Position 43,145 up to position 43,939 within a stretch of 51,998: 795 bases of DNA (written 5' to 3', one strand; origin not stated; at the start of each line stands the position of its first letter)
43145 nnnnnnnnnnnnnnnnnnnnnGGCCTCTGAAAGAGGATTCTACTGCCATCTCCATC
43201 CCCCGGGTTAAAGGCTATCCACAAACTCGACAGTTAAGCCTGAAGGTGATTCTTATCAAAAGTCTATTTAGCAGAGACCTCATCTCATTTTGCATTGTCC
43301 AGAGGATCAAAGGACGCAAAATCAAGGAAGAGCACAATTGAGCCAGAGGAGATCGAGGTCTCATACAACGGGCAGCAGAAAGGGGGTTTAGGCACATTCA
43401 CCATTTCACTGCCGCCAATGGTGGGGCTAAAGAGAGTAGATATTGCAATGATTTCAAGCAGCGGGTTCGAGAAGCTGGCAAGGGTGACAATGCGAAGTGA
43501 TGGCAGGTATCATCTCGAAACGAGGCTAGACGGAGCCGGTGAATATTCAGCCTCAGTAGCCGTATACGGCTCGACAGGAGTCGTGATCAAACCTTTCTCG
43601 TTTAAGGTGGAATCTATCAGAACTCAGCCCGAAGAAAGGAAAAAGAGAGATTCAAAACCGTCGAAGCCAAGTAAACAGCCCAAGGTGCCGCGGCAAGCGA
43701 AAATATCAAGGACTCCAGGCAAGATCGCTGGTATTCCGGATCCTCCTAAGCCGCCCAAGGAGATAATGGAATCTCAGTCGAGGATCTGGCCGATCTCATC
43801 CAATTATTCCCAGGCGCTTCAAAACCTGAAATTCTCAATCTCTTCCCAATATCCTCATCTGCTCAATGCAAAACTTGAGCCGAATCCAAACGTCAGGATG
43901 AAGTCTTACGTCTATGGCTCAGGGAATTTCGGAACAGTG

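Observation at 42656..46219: Archaeal vWA (TerY-type) - PP2C - Ser/Thr kinase triad in a split, convergent layout with a 4-TM protein upstream of the kinase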

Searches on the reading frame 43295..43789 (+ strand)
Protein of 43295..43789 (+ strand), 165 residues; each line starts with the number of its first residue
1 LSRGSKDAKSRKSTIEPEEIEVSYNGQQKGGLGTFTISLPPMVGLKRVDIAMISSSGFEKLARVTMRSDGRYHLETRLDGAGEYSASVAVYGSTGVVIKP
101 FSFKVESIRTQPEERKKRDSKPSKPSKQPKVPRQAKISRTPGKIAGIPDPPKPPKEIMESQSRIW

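Call 42: predict_structure(alignment_id=A2)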
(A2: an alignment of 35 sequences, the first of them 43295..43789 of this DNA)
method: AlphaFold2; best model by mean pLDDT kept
length: 165 residues; sequences in the alignment: 35
mean_pLDDT: 80.8   pTM: 0.60
mean pLDDT of the five models: 80.8, 80.2, 79.8, 79.1, 78.8
residues with pLDDT >= 90: 83; 70-90: 25; 50-70: 55; < 50: 2
segments of 3 or more residues with pLDDT < 50: none
pLDDT, mean of each block of 10 residues (from residue 1): 58 87 90 95 94 96 96 95 97 95 88 59 60 56 65 76 55
secondary structure, 60 per line:
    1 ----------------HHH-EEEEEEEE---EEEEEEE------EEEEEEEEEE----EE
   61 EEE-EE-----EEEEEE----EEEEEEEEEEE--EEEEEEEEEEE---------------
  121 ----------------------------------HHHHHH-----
elements in order: E21-28 E32-38 E45-54 E59-63 E72-77 E82-92 E95-105 H155-160

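Call 44: fold_search(model_id=the predicted structure, library=pdb)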
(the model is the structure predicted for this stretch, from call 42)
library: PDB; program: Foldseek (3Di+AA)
matches with E <= 10: 1828; with E <= 0.001: 10
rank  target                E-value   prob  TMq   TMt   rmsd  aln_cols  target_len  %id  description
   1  5icu                  1.5e-04  1.00  0.38  0.56   4.0        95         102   17  The crystal structure of CopC from Methylosinus trichosporium OB3b (released 2016-04-06)
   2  2dmb_MODEL_1_A        1.6e-04  1.00  0.43  0.55   8.9       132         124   17  Solution structure of the 15th Filamin domain from human Filamin-B (released 2006-10-20)
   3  3nrp_B                1.8e-04  1.00  0.29  0.32  11.9       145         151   11  Crystal structure of 'as isolated' uropathogenic E. coli strain F11 FetP recombinantly expressed in the periplasm of E (released 2011-05-18)
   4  6a6c                  3.2e-04  1.00  0.37  0.65   3.6        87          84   14  Crystal structure of carbohydrate-binding module family 56 beta-1,3-glucan binding domain (released 2019-07-03)
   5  2e9j_MODEL_1_A        5.4e-04  1.00  0.39  0.51  10.0       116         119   18  Solution structure of the 14th filamin domain from human Filamin-B (released 2007-07-31)
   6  8dek_B                6.1e-04  1.00  0.41  0.17   5.5       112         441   10  The structure of the glycopeptidase catalytic domain including the linker of Amuc_1438 (released 2022-08-31)
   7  5ak8                  6.4e-04  1.00  0.39  0.17   4.0       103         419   19  Structure of C351A mutant of Porphyromonas gingivalis peptidylarginine deiminase (released 2015-07-22)
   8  5h9x                  7.1e-04  1.00  0.39  0.17   9.1        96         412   14  Crystal structure of GH family 64 laminaripentaose-producing beta-1,3-glucanase from Paenibacillus barengoltzii (released 2017-02-15)
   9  5h9y_A                9.3e-04  1.00  0.40  0.17   9.2        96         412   14  Crystal structure of GH family 64 laminaripentaose-producing beta-1,3-glucanase from Paenibacillus barengoltzii comple (released 2017-02-15)
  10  4ofk_A                9.3e-04  1.00  0.35  0.51   5.5       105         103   14  Crystal Structure of SYG-2 D4 (released 2014-02-19)
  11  4wtx                  1.1e-03  1.00  0.43  0.69   2.8        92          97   13  Crystal structure of the fourth FnIII domain of integrin beta4 (released 2015-02-11)
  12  6hyf_B                1.2e-03  1.00  0.42  0.65   3.9        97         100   11  Crystal structure of the third FNIII domain from rat beta4 integrin, a binding site for periaxin (released 2019-05-08)
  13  5i0y_A                1.2e-03  1.00  0.27  0.30  11.5       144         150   12  COPPER-BOUND E46Q VARIANT OF UROPATHOGENIC ESCHERICHIA COLI STRAIN F11 FETP (released 2017-02-08)
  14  6xi3                  1.2e-03  1.00  0.44  0.20   2.8        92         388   15  Crystal structure of tetra-tandem repeat in extending region of large adhesion protein (released 2020-10-14)
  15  6rpt_A                1.2e-03  1.00  0.38  0.52   4.6       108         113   13  Structure of tick complement inhibitor CirpT1 complexed with macroglobubulin domain 4 of human complement C5 (released 2020-01-08)
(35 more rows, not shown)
